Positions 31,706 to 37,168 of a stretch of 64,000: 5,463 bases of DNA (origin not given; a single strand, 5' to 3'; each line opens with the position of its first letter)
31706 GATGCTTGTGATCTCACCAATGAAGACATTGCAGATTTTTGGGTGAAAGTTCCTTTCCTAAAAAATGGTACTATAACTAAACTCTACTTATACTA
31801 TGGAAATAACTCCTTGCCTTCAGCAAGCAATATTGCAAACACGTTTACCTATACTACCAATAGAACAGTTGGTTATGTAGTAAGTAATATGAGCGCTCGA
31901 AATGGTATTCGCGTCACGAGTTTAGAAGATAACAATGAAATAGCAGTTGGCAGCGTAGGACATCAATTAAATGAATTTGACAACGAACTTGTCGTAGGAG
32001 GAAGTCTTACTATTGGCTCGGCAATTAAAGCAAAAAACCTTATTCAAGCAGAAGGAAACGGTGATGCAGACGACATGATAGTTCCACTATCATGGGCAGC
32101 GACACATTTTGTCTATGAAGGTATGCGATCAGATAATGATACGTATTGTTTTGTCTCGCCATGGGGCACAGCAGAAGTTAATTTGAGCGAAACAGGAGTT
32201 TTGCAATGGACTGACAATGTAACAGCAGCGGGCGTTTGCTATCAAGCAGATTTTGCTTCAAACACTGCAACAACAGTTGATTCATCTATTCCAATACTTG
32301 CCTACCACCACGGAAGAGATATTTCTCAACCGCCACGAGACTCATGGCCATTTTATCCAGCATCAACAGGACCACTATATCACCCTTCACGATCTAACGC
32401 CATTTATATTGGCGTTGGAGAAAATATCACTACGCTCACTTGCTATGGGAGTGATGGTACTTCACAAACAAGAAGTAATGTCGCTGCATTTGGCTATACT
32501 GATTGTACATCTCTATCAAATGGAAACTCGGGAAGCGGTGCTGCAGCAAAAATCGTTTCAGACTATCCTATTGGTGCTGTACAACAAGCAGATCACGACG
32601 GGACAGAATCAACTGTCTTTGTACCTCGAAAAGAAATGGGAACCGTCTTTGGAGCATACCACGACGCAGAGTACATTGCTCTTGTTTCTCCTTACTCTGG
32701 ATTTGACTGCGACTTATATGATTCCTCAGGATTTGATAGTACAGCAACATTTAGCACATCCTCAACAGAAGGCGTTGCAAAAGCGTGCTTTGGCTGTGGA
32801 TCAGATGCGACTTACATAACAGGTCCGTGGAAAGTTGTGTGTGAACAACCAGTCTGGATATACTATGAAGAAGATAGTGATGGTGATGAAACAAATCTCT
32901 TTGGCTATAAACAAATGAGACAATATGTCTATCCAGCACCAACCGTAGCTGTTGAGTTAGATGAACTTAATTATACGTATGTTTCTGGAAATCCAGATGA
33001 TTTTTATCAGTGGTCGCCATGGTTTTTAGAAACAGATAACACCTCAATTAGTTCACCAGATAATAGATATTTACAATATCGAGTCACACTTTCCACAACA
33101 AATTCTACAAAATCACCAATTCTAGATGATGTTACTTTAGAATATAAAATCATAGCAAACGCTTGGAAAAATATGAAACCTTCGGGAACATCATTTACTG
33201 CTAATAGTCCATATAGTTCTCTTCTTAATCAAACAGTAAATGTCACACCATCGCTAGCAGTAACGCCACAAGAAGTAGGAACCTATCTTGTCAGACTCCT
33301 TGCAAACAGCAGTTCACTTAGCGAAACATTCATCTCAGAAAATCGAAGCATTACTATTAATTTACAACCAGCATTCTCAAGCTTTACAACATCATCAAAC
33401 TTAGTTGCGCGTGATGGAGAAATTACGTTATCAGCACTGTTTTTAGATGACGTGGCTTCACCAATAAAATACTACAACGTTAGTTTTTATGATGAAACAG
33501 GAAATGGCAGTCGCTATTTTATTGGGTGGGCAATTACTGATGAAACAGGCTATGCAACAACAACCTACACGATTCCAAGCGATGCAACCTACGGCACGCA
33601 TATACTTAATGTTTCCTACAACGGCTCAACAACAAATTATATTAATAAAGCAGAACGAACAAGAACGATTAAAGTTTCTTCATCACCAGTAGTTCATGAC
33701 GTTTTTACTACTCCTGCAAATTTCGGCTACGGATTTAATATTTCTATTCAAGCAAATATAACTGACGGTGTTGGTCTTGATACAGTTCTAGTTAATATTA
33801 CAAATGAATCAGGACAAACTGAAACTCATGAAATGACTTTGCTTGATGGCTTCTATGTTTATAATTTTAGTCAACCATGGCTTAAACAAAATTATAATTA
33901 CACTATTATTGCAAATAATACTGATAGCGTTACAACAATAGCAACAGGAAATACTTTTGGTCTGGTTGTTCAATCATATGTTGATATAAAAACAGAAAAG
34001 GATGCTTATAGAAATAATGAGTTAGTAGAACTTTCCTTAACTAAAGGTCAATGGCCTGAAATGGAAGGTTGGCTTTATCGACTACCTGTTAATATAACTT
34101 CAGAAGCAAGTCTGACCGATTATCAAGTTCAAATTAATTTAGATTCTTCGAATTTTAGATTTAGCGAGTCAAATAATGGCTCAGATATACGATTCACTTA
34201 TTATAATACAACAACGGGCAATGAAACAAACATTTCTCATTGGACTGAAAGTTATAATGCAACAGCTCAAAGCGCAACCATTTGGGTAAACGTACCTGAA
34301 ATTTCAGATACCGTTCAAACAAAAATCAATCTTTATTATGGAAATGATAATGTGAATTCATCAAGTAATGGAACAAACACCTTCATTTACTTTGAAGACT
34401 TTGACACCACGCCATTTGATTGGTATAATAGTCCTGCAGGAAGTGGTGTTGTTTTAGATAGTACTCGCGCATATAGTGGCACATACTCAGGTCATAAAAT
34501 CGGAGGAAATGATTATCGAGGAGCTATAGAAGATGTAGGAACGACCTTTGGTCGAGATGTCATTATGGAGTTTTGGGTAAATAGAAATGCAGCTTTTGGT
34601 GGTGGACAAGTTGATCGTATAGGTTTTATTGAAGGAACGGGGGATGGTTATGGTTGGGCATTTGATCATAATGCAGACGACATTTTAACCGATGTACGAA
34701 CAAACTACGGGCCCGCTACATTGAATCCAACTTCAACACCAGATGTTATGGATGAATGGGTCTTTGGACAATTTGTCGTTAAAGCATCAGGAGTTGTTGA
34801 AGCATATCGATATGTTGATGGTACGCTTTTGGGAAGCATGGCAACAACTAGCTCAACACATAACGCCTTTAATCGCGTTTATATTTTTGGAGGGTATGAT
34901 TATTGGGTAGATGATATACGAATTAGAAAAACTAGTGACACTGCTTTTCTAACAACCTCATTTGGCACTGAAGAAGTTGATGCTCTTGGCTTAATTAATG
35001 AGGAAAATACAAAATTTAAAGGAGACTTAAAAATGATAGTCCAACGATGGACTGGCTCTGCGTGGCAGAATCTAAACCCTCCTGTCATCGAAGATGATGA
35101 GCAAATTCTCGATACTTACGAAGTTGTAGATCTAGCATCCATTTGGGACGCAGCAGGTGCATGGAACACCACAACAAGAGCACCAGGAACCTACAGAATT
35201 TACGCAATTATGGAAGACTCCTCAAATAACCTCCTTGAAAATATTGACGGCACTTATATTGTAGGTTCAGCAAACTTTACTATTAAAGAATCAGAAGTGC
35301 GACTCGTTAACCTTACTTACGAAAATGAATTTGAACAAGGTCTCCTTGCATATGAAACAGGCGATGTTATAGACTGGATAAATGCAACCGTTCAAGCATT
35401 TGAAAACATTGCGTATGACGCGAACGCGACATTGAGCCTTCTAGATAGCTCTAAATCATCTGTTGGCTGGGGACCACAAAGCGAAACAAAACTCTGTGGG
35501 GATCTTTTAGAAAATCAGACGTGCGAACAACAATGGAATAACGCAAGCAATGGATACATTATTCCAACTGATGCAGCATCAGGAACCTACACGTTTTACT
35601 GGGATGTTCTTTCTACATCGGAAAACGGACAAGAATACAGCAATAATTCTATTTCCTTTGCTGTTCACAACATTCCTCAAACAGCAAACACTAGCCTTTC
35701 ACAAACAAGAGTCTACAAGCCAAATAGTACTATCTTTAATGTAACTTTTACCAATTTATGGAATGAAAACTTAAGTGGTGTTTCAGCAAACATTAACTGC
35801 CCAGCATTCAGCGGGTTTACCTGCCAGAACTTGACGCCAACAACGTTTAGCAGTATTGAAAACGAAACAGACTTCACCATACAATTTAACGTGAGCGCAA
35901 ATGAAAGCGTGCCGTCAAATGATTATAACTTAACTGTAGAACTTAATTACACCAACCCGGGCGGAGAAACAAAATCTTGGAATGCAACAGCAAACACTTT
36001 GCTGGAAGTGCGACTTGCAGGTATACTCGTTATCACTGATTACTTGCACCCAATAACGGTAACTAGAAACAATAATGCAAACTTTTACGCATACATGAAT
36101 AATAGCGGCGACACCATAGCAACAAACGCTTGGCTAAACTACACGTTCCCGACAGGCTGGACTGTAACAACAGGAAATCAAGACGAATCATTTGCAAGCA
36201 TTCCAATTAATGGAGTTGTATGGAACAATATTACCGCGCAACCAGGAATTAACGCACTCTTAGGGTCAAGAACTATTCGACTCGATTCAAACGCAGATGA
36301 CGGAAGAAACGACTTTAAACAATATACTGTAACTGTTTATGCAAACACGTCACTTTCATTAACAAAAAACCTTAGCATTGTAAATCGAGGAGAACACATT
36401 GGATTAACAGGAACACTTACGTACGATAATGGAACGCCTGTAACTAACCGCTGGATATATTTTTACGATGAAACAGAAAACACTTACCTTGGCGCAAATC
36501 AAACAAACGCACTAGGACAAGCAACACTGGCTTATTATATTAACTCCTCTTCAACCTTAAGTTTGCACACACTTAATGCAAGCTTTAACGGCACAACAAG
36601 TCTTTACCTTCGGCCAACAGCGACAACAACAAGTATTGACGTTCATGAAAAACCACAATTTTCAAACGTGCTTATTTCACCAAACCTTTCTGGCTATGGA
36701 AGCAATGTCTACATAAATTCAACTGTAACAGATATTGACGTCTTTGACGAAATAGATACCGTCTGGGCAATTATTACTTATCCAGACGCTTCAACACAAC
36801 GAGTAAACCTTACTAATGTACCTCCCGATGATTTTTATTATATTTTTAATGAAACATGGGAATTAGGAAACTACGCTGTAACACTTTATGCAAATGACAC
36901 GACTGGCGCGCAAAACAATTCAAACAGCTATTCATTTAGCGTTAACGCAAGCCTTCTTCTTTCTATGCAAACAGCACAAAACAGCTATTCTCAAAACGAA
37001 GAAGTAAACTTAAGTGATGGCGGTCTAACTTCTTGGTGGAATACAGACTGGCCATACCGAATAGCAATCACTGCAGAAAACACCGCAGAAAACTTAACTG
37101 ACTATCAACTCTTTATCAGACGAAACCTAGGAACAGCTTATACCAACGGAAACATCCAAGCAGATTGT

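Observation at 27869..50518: Single uninterrupted 22.6-kb ORF encoding a 7,549-aa modular surface glycoprotein with six DUF2341-like/LamG-like modules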

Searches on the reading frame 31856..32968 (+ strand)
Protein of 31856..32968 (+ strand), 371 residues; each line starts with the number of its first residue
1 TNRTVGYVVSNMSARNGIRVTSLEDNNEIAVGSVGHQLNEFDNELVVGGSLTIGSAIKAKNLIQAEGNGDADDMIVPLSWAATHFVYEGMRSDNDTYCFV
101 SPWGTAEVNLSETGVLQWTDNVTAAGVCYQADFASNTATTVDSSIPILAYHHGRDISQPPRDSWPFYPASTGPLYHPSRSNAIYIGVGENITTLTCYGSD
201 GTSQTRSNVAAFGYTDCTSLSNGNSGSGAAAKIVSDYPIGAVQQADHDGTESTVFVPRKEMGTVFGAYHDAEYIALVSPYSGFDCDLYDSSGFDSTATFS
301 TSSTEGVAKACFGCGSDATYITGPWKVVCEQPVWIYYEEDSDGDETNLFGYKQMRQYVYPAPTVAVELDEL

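Call 74: search_protein_families(library=pfam, proteins=[window:31856-32968:+], max_evalue=0.1)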
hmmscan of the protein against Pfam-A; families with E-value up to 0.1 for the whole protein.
window:31856-32968:+ (371 aa): 0 families

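Call 87: search_protein_representatives(protein=window:31856-32968:+)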
Query: 371 residues. Proteins with E-value up to 0.001 (for the whole library): 443; up to 1e-10: 354; up to 1e-30: 142. The best 150 are listed.
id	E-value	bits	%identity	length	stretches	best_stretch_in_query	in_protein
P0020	0.0e+00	1157.2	69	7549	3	1-371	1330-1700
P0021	4.7e-277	934.5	46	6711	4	3-365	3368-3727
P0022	5.1e-137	473.7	41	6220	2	3-367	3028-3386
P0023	1.5e-101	357.0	30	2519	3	7-360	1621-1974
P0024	5.9e-97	341.9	46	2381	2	3-366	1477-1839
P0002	2.1e-95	336.8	48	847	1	3-369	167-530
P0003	3.1e-91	323.1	46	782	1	3-365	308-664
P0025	9.0e-91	321.5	47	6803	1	4-365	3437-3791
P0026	2.7e-89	316.7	47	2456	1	3-366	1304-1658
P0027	1.9e-80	287.5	42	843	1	3-366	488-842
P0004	7.7e-80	285.6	46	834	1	3-364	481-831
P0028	1.1e-79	285.1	29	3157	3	17-356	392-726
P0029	4.3e-77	276.5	43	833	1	3-364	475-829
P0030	2.1e-76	274.3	30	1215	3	6-351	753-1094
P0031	2.3e-75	270.8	44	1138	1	27-365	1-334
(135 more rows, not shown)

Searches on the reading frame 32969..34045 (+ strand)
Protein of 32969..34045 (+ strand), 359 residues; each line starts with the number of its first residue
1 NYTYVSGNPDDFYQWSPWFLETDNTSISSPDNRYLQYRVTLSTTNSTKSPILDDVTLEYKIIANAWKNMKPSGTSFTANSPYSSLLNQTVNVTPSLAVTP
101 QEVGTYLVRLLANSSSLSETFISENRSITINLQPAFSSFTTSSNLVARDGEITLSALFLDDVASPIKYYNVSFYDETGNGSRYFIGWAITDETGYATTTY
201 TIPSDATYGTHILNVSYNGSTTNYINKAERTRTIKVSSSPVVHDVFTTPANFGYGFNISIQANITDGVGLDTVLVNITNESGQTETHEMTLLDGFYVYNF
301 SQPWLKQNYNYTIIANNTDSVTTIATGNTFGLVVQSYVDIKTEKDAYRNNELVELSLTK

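Call 31: search_protein_families(library=pfam, proteins=[window:32969-34045:+], max_evalue=1)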
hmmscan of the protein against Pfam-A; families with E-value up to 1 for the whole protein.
window:32969-34045:+ (359 aa): 2 families
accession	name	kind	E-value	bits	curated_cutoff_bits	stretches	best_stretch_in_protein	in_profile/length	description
PF01835.25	MG2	-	0.011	16.5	32.8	1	153-222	18-87/96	MG2 domain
PF18681.6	DUF5634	-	0.07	13.9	30.4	1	169-191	25-47/98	Family of unknown function (DUF5634)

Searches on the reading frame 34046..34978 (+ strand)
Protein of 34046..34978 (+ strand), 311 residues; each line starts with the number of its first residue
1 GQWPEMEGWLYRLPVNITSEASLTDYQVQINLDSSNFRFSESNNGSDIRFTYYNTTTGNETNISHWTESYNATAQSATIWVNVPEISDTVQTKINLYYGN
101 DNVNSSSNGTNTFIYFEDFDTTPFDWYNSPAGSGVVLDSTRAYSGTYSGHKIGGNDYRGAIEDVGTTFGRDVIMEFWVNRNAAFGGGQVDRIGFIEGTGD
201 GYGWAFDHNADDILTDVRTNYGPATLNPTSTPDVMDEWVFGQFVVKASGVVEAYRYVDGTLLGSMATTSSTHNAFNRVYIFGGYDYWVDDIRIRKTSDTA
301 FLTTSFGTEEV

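Call 31: search_protein_families(library=pfam, proteins=[window:34046-34978:+], max_evalue=1)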
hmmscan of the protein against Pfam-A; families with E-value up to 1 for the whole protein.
window:34046-34978:+ (311 aa): 3 families
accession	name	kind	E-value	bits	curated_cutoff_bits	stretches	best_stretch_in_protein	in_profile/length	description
PF10102.14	DUF2341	-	2e-21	76.7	23.4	1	44-125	1-77/84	Domain of unknown function (DUF2341)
PF02342.23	TerD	-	0.039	13.8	25.3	1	27-91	36-103/187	TerD domain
PF05686.18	Glyco_transf_90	-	0.23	10.8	24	1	37-78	110-151/396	Glycosyl transferase family 90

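Call 32: find_homologous_proteins(query=window:34046-34978:+, max_evalue=0.000001)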
Query window:34046-34978:+ (311 aa): 6 proteins with E <= 0.000001 among 819 candidates.
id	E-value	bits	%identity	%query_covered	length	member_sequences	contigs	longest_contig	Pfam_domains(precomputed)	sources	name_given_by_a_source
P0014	1.9e-78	282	48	100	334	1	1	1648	PF10102.15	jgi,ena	-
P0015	1.4e-76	276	47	96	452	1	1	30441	PF10102.15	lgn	-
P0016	5.7e-74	268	47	92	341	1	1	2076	PF10102.15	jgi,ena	-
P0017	5.9e-20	90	47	39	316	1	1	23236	PF10102.15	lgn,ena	-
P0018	8.7e-16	76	48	29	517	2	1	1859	PF10102.15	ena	-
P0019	8.7e-10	57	43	35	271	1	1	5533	PF10102.15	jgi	-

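Call 35: find_encoding_contigs(protein=P0015, flank=10000, max_places=2)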
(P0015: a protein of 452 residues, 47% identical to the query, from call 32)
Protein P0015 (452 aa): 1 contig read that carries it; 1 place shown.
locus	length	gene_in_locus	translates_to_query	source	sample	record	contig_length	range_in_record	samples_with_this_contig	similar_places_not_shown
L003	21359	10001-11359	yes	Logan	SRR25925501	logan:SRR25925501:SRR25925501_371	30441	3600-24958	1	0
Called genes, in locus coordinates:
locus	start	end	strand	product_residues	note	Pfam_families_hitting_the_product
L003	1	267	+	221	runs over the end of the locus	PF22175:Ogg-HhH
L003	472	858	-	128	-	-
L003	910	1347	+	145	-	PF00293:NUDIX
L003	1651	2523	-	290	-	-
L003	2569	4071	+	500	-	PF01676:Metalloenzyme, PF06415:iPGM_N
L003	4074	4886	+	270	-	PF03477:ATP-cone, PF04471:Mrr_cat, PF22357:AF1548-like_C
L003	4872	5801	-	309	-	PF22082:TtuA_LIM_N (weak), PF01171:ATP_bind_3, PF01507:PAPS_reduct (weak), PF03054:tRNA_Me_trans (weak), PF16503:zn-ribbon_14 (weak)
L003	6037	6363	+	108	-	PF10107:Endonuc_Holl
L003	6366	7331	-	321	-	-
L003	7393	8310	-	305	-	-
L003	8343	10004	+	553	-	PF04675:DNA_ligase_A_N, PF01068:DNA_ligase_A_M, PF04679:DNA_ligase_A_C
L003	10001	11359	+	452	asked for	PF10102:DUF2341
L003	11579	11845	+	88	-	-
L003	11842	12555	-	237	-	PF10584:Proteasome_A_N, PF00227:Proteasome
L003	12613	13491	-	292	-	PF08443:RimK (weak)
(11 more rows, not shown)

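Call 45: predict_structure(alignment_id=A3)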
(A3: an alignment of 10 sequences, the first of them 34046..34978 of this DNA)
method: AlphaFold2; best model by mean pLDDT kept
length: 311 residues; sequences in the alignment: 10
mean_pLDDT: 68.4   pTM: 0.51
mean pLDDT of the five models: 68.4, 67.4, 66.7, 65.3, 63.9
residues with pLDDT >= 90: 29; 70-90: 153; 50-70: 68; < 50: 61
segments of 3 or more residues with pLDDT < 50: 110-161, 296-301
pLDDT, mean of each block of 10 residues (from residue 1): 69 86 72 89 87 85 77 82 80 91 67 38 27 26 29 38 56 68 61 79 84 84 75 65 82 81 86 75 54 49 77 83
secondary structure, 60 per line:
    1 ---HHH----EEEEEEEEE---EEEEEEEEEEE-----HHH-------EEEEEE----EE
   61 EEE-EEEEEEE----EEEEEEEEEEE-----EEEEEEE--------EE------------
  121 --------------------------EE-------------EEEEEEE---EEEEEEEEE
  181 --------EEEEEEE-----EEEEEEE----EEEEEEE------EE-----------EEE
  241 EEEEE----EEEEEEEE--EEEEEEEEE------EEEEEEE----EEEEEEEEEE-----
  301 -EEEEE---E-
elements in order: E11-19 E23-33 E49-54 E59-63 E65-71 E76-86 E92-98 E162-168 E172-180 E189-195 E201-207 E212-218 E238-245 E250-257 E260-268 E275-281 E286-295 E302-306

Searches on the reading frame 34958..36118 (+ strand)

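Call 31: search_protein_families(library=pfam, proteins=[window:34958-36118:+], max_evalue=1)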
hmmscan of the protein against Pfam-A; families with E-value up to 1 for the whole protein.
window:34958-36118:+ (387 aa): 3 families
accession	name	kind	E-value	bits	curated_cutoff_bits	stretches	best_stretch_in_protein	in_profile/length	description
PF10633.15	NPCBM_assoc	-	0.00049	20.7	24.4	1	260-331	9-77/78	NPCBM-associated, NEW3 domain of alpha-galactosidase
PF03896.21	TRAP_alpha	-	0.018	14.7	24.7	1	248-325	14-92/180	Translocon-associated protein (TRAP), alpha subunit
PF14900.11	DUF4493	-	0.025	14.8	27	1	72-120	59-104/226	Domain of unknown function (DUF4493)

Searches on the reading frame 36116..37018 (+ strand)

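Call 74: search_protein_families(library=pfam, proteins=[window:36116-37018:+], max_evalue=0.1)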
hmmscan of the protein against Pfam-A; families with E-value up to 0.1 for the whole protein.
window:36116-37018:+ (301 aa): 5 families
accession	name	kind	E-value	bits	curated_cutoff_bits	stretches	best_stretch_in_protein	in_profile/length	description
PF02369.22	Big_1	-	0.00044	20.7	34.9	1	78-166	2-86/93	Bacterial Ig-like domain (group 1)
PF18911.6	PKD_4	-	0.016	15.7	27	0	250-275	59-84/85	PKD domain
PF18981.6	InlK_D3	-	0.042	14.4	25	0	250-268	49-67/75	Internalin K domain (D3/D4)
PF18694.6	TDP-43_N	-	0.058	13.8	27.1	0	145-199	20-70/74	TAR DNA-binding protein 43, N-terminal domain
PF24421.1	Ig_J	-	0.059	13.9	29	0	226-278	53-103/104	Tip attachment protein J, Ig-like domain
